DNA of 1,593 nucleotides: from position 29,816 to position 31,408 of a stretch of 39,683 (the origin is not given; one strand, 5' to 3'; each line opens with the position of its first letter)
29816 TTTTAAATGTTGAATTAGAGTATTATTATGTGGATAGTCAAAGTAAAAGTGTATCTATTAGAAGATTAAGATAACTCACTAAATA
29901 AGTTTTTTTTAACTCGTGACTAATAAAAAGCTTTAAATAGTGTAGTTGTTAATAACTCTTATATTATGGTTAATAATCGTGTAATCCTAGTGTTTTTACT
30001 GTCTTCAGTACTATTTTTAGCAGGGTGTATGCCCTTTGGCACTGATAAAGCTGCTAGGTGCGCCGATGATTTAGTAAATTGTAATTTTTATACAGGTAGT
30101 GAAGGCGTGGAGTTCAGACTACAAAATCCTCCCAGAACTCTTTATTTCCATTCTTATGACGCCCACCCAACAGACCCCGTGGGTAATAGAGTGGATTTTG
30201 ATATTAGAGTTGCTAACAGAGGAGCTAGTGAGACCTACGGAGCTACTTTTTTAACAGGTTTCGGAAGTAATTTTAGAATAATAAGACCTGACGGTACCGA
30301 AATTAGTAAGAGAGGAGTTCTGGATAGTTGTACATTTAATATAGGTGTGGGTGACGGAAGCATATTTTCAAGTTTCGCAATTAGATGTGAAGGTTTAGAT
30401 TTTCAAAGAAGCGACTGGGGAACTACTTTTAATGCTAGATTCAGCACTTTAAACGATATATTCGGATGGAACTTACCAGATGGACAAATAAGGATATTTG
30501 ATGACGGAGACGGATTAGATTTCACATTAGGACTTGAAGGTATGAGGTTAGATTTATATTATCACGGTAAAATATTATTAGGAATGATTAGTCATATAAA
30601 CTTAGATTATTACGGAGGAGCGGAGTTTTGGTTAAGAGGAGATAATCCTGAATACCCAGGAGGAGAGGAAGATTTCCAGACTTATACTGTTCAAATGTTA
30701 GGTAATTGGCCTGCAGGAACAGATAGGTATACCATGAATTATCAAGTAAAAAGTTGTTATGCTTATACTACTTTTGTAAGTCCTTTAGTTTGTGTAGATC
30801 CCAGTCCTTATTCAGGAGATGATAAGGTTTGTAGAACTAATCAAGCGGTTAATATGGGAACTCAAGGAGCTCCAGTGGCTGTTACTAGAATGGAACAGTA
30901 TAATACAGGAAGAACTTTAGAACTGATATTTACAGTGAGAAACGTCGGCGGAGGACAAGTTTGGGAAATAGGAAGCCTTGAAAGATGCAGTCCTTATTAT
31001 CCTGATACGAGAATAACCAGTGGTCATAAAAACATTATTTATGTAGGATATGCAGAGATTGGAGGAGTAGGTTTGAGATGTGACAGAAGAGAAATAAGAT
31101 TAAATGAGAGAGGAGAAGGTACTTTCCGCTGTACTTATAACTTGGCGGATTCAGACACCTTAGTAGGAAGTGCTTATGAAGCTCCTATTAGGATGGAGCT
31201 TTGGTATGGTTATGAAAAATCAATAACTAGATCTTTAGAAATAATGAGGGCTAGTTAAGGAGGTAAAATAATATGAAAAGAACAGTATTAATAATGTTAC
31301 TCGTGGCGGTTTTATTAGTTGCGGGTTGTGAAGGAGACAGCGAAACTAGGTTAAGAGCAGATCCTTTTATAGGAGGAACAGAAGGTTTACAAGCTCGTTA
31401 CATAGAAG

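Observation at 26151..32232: Five-gene module of exported, family-less proteins: candidate undescribed cell-surface assembly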

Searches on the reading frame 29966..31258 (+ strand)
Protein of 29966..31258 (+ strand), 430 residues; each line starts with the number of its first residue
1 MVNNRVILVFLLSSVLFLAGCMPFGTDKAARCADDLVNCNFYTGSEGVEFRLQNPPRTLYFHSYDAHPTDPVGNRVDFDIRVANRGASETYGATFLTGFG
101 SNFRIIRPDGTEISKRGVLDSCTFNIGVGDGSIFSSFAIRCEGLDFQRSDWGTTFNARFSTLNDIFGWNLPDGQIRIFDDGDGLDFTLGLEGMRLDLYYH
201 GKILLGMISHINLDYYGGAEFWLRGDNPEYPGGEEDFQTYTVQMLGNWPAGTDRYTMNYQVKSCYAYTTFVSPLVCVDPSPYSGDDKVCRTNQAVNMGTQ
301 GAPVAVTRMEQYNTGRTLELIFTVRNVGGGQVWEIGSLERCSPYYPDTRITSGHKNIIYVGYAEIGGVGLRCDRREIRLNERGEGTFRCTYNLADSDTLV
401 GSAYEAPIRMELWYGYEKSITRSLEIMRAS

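Call 3: search_protein_families(library=pfam, proteins=[window:29966-31258:+], max_evalue=1)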
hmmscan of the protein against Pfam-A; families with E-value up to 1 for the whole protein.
window:29966-31258:+ (430 aa): 0 families

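Call 4: search_protein_families(library=ncbifam, proteins=[window:29966-31258:+], max_evalue=1)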
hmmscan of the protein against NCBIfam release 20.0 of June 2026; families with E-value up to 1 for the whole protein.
window:29966-31258:+ (430 aa): 0 families

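Call 11: find_related_loci(query=window:29966-31258:+, collection=genome_contigs, flank=10000)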
Query window:29966-31258:+ (430 aa) in genome_contigs; peptide patterns used: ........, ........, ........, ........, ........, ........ (x = any residue, [..] = any of these).
50 stretches matched a pattern; 15 encode a relative of the query (tblastn E <= 1e-3); 15 distinct loci.
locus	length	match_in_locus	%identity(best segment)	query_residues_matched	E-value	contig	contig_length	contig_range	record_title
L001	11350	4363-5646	68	1-430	0e+0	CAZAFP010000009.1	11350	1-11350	MAG TPA_asm: uncultured Methanosarcinales archaeon isolate binchicken_co32_262 genome assembly, contig: NODE_9845_length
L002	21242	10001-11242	50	17-430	1e-126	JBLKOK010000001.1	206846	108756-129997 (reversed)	MAG: Candidatus Woesearchaeota archaeon isolate MAG.257 NODE_91_length_206846_cov_13.175805, whole genome shotgun sequen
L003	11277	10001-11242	47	17-430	1e-114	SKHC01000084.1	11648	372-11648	MAG: Candidatus Woesearchaeota archaeon isolate CSBr16_182 CSBr16-6092, whole genome shotgun sequence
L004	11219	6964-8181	47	27-428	5e-106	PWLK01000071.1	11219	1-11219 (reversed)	MAG: Candidatus Woesearchaeota archaeon isolate CSSed10_238R1 CS-Sed10-C14737, whole genome shotgun sequence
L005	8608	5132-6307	44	41-428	9e-97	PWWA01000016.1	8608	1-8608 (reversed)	MAG: Candidatus Woesearchaeota archaeon isolate CSSed11_337R1 CS-Sed11-C14996, whole genome shotgun sequence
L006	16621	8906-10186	40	6-428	2e-96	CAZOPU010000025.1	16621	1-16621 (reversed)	MAG TPA_asm: uncultured Methanosarcinales archaeon isolate SRP167436_co1_361 genome assembly, contig: NODE_5572_length_1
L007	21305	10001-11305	39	1-430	6e-96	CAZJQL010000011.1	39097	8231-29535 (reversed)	MAG TPA_asm: uncultured Methanosarcinales archaeon isolate SRP290908_co2_72 genome assembly, contig: NODE_1209_length_39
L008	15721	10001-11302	41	4-428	2e-95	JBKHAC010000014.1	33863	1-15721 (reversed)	MAG: Candidatus Woesearchaeota archaeon isolate D1M01_101 NODE_1544_length_33863_cov_8.854857, whole genome shotgun sequ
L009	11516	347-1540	42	39-430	2e-95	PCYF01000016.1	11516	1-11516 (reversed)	MAG: Candidatus Woesearchaeota archaeon CG10_big_fil_rev_8_21_14_0_10_32_9 CG10_8_21_14_0.10_scaffold_5974_c, whole geno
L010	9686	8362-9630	39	16-428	5e-94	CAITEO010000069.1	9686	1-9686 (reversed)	uncultured Candidatus Woesearchaeota archaeon isolate AlinenSediments_bin-1271 genome assembly, contig: bin-1271:069/101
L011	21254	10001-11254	39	20-430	2e-92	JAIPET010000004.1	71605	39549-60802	MAG: Candidatus Woesearchaeota archaeon isolate Tobar13m-G34 Tobar13m-20mill-C87, whole genome shotgun sequence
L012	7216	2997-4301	40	4-428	7e-90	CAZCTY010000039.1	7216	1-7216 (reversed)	MAG TPA_asm: uncultured Methanosarcinales archaeon isolate binchicken_co32_391 genome assembly, contig: NODE_18613_lengt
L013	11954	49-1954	47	113-428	4e-82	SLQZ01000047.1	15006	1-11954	MAG: Candidatus Woesearchaeota archaeon isolate CSSed165cm_557 CSSed16-5cm-11999, whole genome shotgun sequence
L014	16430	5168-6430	32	7-430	6e-61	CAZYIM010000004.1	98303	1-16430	MAG TPA_asm: uncultured Methanosarcinales archaeon isolate SRP077602_co2_322 genome assembly, contig: NODE_273_length_98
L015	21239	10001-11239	41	19-428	2e-95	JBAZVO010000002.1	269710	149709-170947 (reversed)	MAG: Candidatus Woesearchaeota archaeon isolate SO_2017_GW1_254 NODE_330_length_269710_cov_5.866238_OW334_2017, whole ge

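Call 25: find_homologous_proteins(query=A3, max_evalue=0.001)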
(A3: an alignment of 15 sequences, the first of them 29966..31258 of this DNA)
Query A3 (15 sequences) (430 aa, profile of the alignment): 192 proteins with E <= 0.001 among 6693 candidates; the best 120 are listed.
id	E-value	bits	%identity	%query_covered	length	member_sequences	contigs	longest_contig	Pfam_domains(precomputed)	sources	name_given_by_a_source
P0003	2.8e-198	677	43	98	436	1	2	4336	-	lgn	-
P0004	1.7e-197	675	41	95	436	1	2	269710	-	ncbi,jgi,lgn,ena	ncbi:MAG: hypothetical protein WC758_04020 [Candidatus Woesearchaeota archaeon]|jgi:hypothetical pro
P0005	2.7e-193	661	42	91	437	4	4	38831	-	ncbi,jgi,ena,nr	ncbi:hypothetical protein COV13_01405 [Candidatus Woesearchaeota archaeon CG10_big_fil_rev_8_21_14_0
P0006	1.8e-192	658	41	99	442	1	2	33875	-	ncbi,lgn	ncbi:MAG: hypothetical protein ACLFN8_03730 [Candidatus Woesearchaeota archaeon]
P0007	9.6e-192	656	41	99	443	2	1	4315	-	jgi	jgi:hypothetical protein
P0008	2.2e-191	654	40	98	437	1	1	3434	-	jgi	jgi:hypothetical protein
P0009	2.6e-191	654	39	98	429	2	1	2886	-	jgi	jgi:hypothetical protein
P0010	1.2e-189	649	50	96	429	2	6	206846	-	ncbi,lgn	ncbi:MAG: hypothetical protein ACMXX9_00685 [Candidatus Woesearchaeota archaeon]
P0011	4.2e-189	647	41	98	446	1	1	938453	-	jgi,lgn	jgi:hypothetical protein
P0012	8.2e-187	639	38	95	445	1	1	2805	-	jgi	jgi:hypothetical protein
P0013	8.4e-185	633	39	95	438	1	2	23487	-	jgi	-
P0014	1.6e-184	632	40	91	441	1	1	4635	-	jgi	jgi:hypothetical protein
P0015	2.3e-184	631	47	96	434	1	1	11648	-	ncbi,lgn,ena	-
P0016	5.4e-184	630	38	98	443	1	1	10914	-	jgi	jgi:hypothetical protein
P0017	2.6e-183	628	41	99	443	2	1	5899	-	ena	-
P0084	8.9e-108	379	34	91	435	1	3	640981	-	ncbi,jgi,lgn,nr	ncbi:hypothetical protein HQ533_02640 [Candidatus Woesearchaeota archaeon]|nr:hypothetical protein [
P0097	3.6e-106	374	32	96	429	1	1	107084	-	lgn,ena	-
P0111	1.7e-104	368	32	98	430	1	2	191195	-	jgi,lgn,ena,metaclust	metaclust:\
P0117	5.9e-104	366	32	91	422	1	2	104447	-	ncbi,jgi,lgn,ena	-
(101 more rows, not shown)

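Call 29: search_solved_structures(query=A6, max_evalue=10)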
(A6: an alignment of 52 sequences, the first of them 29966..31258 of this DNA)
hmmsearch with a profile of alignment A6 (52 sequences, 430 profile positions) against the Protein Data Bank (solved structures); distinct sequences matched with E-value up to 10: 2.
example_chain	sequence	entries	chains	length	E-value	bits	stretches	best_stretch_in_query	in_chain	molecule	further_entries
4k90_B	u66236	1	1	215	1.4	11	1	56-115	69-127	Extracellular metalloproteinase mep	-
4k00_A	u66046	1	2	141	1.6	10.7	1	328-399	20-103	1,4-dihydroxy-2-naphthoyl-CoA hydrolase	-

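Call 45: predict_structure(alignment_id=A6)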
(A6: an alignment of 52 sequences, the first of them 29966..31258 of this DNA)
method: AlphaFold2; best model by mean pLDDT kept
length: 430 residues; sequences in the alignment: 52
mean_pLDDT: 84.1   pTM: 0.77
mean pLDDT of the five models: 84.1, 83.9, 83.2, 82.3, 82.0
residues with pLDDT >= 90: 247; 70-90: 89; 50-70: 74; < 50: 20
segments of 3 or more residues with pLDDT < 50: 182-193
pLDDT, mean of each block of 10 residues (from residue 1): 81 86 58 66 90 97 88 93 96 97 95 70 54 60 71 73 60 66 36 59 83 93 92 96 93 97 97 93 85 91 96 95 97 93 83 91 91 96 98 79 90 97 97
secondary structure, 60 per line:
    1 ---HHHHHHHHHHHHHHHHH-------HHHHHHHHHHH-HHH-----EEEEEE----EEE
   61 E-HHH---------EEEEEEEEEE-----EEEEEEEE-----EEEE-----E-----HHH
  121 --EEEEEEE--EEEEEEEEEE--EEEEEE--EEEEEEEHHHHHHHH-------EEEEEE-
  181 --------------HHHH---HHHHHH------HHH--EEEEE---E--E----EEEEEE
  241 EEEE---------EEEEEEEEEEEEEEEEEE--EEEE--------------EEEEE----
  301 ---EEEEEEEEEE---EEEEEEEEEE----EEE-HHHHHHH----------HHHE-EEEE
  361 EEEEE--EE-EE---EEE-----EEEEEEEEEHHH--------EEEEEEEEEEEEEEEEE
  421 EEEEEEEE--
elements in order: H4-20 H28-38 E48-53 E58-61 E75-84 E90-97 E103-106 E123-129 E132-141 E144-149 E152-158 H159-166 E174-179 H195-198 H202-207 E219-223 E235-244 E254-271 E274-277 E292-296 E304-313 E317-326 E331-333 H335-341 E357-365 E376-378 E384-392 E404-428

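Call 49: fold_search(model_id=the predicted structure, library=pdb)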
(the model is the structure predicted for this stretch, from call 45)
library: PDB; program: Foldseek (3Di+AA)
matches with E <= 10: 1021; with E <= 0.001: 4
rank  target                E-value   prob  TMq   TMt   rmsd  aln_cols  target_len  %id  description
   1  6avq_A                5.1e-04  0.38  0.13  0.07  31.1       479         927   10  The Therapeutic Antibody LM609 Selectively Inhibits Ligand Binding to Human alpha-V beta-3 Integrin via Steric Hindran (released 2017-11-01)
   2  6avu_A                7.1e-04  0.18  0.11  0.06  30.8       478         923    8  Human alpha-V beta-3 Integrin (open conformation) in complex with the therapeutic antibody LM609 (released 2017-11-01)
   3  3fcs_A                8.9e-04  0.38  0.15  0.08  32.7       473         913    9  Structure of complete ectodomain of integrin aIIBb3 (released 2009-01-20)
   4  4rtd                  9.9e-04  0.09  0.09  0.04  30.6       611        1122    9  Escherichia coli alpha-2-macroglobulin activated by porcine elastase (released 2015-07-15)
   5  9qj4_B                3.3e-03  0.75  0.17  0.22  22.3       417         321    5  Structure of the Complement classical and lectin pathway proconvertase, C4b2 (released 2025-12-24)
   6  7tvz_E                4.1e-03  0.57  0.16  0.10  29.1       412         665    6  Cryo-EM structure of human band 3-protein 4.2 complex in diagonal conformation (released 2022-06-08)
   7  9e8a_A                4.1e-03  0.35  0.16  0.08  25.9       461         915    6  Integrin aIIbb3 bent conformation from human platelet membrane crude preparation (released 2025-10-15)
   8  8cs9_X                4.6e-03  0.51  0.15  0.10  28.2       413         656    6  Composite reconstruction of Class 1 of the erythrocyte ankyrin-1 complex (released 2022-07-20)
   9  7sqc_2B               7.6e-03  0.11  0.13  0.08  48.6       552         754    8  Ciliary C1 central pair apparatus isolated from Chlamydomonas reinhardtii (released 2022-04-13)
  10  4nen_A                8.0e-03  0.23  0.15  0.07  20.2       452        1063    7  An internal ligand-bound, metastable state of a leukocyte integrin, aXb2 (released 2014-01-15)
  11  3l8q_C                8.9e-03  0.35  0.17  0.22  21.6       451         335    7  Structure analysis of the type II cohesin dyad from the adaptor ScaA scaffoldin of Acetivibrio cellulolyticus (released 2010-05-05)
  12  3fcs_C                8.9e-03  0.25  0.16  0.08  32.4       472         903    9  Structure of complete ectodomain of integrin aIIBb3 (released 2009-01-20)
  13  3f85                  9.9e-03  0.14  0.12  0.12  31.2       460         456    6  Structure of fusion complex of homo trimeric major pilin subunits CfaB of CFA/I fimbirae from ETEC E. coli (released 2009-08-11)
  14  7uzs                  1.2e-02  0.35  0.15  0.10  27.9       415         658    7  Protein 4.2 (local refinement from consensus reconstruction of ankyrin complex classes) (released 2022-07-20)
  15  9iuj_A                1.2e-02  0.21  0.15  0.09  26.9       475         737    7  Integrin alpha-v beta-3 in complex with rhodostomin (released 2025-07-30)
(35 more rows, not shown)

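Call 54: search_protein_families(library=pfam, alignment_id=A6, max_evalue=0.01)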
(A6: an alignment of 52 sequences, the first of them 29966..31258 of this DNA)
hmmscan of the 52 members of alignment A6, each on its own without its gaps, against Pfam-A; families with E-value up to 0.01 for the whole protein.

A. member 1, window:29966-31258:+ (430 aa): 0 families

B. families by the number of members that match (of 52 scanned): 1 family
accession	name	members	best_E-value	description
PF20806.3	Integrin_A_Ig_3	1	0.0008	Integrin alpha Ig-like domain 3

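Call 62: fold_search(model_id=the predicted structure, library=viral)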
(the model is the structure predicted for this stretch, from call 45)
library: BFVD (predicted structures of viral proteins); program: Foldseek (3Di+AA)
matches with E <= 10: 659; with E <= 0.001: 4
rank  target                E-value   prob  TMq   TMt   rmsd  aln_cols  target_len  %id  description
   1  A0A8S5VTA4            4.5e-05  0.75  0.14  0.07  27.0       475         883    7  (no name in the UniProt tables at hand)
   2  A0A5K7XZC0            3.6e-04  0.14  0.10  0.09  32.0       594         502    8  Major capsid protein homolog protein [Abalone asfa-like virus]
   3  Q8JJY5                8.7e-04  0.08  0.09  0.08  25.1       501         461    6  Major capsid protein [Spodoptera frugiperda ascovirus 1a]
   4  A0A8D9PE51            9.2e-04  0.16  0.12  0.09  23.3       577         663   10  Penton capsid protein [Adintovirus sp.]
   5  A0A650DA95            1.3e-03  0.11  0.09  0.11  23.3       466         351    8  (no name in the UniProt tables at hand)
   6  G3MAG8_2              2.0e-03  0.10  0.09  0.05  37.7       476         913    6  Gp427 [Bacillus phage G]
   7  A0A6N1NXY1            2.0e-03  0.10  0.09  0.05  37.5       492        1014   12  DUF11 domain-containing protein [Tupanvirus soda lake]
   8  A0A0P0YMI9            2.5e-03  0.10  0.10  0.10  23.7       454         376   10  (no name in the UniProt tables at hand)
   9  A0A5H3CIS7            3.6e-03  0.14  0.12  0.11  28.7       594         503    9  LO7 [Tilapia adomavirus 2]
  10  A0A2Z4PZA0            3.6e-03  0.08  0.11  0.06  27.7       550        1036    9  (no name in the UniProt tables at hand)
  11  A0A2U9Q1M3            4.3e-03  0.08  0.09  0.08  27.6       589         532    9  LO7 [Arowana adomavirus]
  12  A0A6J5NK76            4.5e-03  0.14  0.11  0.11  40.6       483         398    7  Uncharacterized protein [uncultured Caudovirales phage]
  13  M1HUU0                5.6e-03  0.11  0.12  0.12  23.9       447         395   10  (no name in the UniProt tables at hand)
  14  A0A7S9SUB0            6.3e-03  0.14  0.12  0.09  28.9       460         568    6  Uncharacterized protein [Virus NIOZ-UU157]
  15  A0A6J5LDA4            6.6e-03  0.04  0.08  0.06  29.2       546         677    7  SprB repeat [uncultured Caudovirales phage]
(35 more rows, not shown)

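Call 71: find_encoding_contigs(protein=P0084, flank=10000, max_places=1)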
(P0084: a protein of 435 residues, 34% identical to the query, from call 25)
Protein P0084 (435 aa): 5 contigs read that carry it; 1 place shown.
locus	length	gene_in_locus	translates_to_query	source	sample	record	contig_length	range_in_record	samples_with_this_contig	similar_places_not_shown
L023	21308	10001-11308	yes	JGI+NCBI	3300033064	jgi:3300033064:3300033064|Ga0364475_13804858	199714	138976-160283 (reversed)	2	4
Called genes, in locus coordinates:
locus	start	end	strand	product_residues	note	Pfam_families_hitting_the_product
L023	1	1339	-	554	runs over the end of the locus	PF18262:PhetRS_B1 (faint), PF03483:B3_4, PF03484:B5, PF17759:tRNA_synthFbeta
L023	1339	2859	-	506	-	PF01409:tRNA-synt_2d, PF00152:tRNA-synt_2 (faint)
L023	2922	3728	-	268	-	PF01978:TrmB, PF11495:TrmB_EBD_N (weak)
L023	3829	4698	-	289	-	PF07091:FmrO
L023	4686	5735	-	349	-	PF26356:Pelota_N, PF03464:eRF1_2, PF03465:eRF1_3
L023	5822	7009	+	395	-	-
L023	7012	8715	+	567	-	-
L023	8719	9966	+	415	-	-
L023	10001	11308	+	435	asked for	-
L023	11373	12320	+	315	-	-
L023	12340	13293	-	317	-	PF05496:RuvB_N (weak), PF00004:AAA, PF13177:DNA_pol3_delta2, PF08542:Rep_fac_C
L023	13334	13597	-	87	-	PF05239:PRC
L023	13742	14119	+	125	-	-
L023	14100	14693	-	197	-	PF10294:Methyltransf_16, PF05175:MTS, PF06325:PrmA, PF13847:Methyltransf_31, PF08242:Methyltransf_12 (weak), PF13649:Methyltransf_25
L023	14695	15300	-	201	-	-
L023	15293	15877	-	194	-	-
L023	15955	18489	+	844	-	PF01411:tRNA-synt_2c, PF07973:tRNA_SAD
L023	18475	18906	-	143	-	PF03551:PadR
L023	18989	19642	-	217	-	PF00265:TK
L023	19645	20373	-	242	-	-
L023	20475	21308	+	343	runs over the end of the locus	-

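Call 72: find_encoding_contigs(protein=P0111, flank=10000, max_places=1)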
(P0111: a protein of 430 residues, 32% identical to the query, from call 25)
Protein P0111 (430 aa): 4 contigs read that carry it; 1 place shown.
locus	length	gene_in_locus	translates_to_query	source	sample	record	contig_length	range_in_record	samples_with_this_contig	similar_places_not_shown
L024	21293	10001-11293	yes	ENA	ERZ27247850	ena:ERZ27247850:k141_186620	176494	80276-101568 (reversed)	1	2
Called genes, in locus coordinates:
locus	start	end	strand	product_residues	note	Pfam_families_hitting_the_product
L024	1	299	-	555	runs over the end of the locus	PF18262:PhetRS_B1, PF03484:B5, PF17759:tRNA_synthFbeta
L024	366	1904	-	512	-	PF01409:tRNA-synt_2d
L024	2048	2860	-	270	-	PF01978:TrmB, PF11495:TrmB_EBD_N (weak)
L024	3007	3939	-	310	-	PF07091:FmrO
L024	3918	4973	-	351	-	PF26356:Pelota_N, PF03464:eRF1_2, PF03465:eRF1_3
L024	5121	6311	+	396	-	-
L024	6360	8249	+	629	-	-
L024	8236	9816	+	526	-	-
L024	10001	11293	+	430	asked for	-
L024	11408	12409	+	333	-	-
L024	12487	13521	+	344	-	-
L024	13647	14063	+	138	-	-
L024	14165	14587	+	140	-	-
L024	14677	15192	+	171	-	-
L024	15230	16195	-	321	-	PF13173:AAA_14 (faint), PF05496:RuvB_N, PF00004:AAA, PF13177:DNA_pol3_delta2, PF08542:Rep_fac_C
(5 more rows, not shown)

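Call 73: find_encoding_contigs(protein=P0117, flank=10000, max_places=1)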
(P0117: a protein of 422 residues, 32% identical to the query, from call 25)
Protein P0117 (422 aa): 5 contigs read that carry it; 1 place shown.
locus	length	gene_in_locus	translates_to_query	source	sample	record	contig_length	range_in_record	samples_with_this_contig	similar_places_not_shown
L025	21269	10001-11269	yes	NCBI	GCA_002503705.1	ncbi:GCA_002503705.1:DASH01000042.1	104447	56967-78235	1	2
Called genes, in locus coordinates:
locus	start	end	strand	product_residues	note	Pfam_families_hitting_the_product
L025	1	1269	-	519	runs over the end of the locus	PF01409:tRNA-synt_2d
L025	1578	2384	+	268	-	PF01978:TrmB, PF11495:TrmB_EBD_N (weak)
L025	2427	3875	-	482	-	PF07091:FmrO, PF03848:TehB (weak), PF13489:Methyltransf_23 (weak), PF08241:Methyltransf_11, PF08242:Methyltransf_12, PF13649:Methyltransf_25, PF13847:Methyltransf_31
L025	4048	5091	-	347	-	PF26356:Pelota_N, PF03464:eRF1_2 (weak), PF03465:eRF1_3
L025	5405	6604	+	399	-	-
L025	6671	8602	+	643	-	-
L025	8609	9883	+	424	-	-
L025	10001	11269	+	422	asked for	-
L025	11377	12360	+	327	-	-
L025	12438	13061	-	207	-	-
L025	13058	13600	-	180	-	-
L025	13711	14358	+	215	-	PF14493:HTH_40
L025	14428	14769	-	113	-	-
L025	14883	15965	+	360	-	-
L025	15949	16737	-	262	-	-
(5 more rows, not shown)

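Call 74: find_encoding_contigs(protein=P0097, flank=10000, max_places=1)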
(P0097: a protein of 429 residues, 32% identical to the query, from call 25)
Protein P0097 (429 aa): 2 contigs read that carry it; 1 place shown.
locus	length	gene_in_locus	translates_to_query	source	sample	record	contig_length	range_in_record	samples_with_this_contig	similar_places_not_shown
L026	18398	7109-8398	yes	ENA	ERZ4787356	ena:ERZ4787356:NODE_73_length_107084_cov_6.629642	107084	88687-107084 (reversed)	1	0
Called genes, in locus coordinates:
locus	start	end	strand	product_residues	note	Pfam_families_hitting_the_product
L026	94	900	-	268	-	PF01978:TrmB, PF11495:TrmB_EBD_N (weak)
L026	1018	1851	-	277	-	PF07091:FmrO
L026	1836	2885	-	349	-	PF26356:Pelota_N, PF03464:eRF1_2 (weak), PF03465:eRF1_3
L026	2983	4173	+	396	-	-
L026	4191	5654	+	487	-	-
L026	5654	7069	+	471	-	-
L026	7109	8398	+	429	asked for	-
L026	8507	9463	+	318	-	-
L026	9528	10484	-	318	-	PF05496:RuvB_N, PF00004:AAA, PF13177:DNA_pol3_delta2, PF08542:Rep_fac_C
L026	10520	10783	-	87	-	PF05239:PRC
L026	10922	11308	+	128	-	-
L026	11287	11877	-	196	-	PF10294:Methyltransf_16, PF13489:Methyltransf_23 (weak), PF05175:MTS, PF02475:TRM5-TYW2_MTfase (weak), PF06325:PrmA (weak), PF13847:Methyltransf_31, PF08242:Methyltransf_12, PF13649:Methyltransf_25, +1 more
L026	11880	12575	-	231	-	-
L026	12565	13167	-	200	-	-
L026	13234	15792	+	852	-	PF01411:tRNA-synt_2c, PF07973:tRNA_SAD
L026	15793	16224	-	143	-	PF03551:PadR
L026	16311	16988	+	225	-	PF01168:Ala_racemase_N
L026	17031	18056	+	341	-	PF01321:Creatinase_N (weak), PF00557:Peptidase_M24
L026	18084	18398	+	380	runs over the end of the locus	PF07724:AAA_2 (faint), PF16450:Prot_ATP_ID_OB_C, PF13191:AAA_16 (faint), PF00004:AAA, PF07728:AAA_5 (faint), PF17862:AAA_lid_3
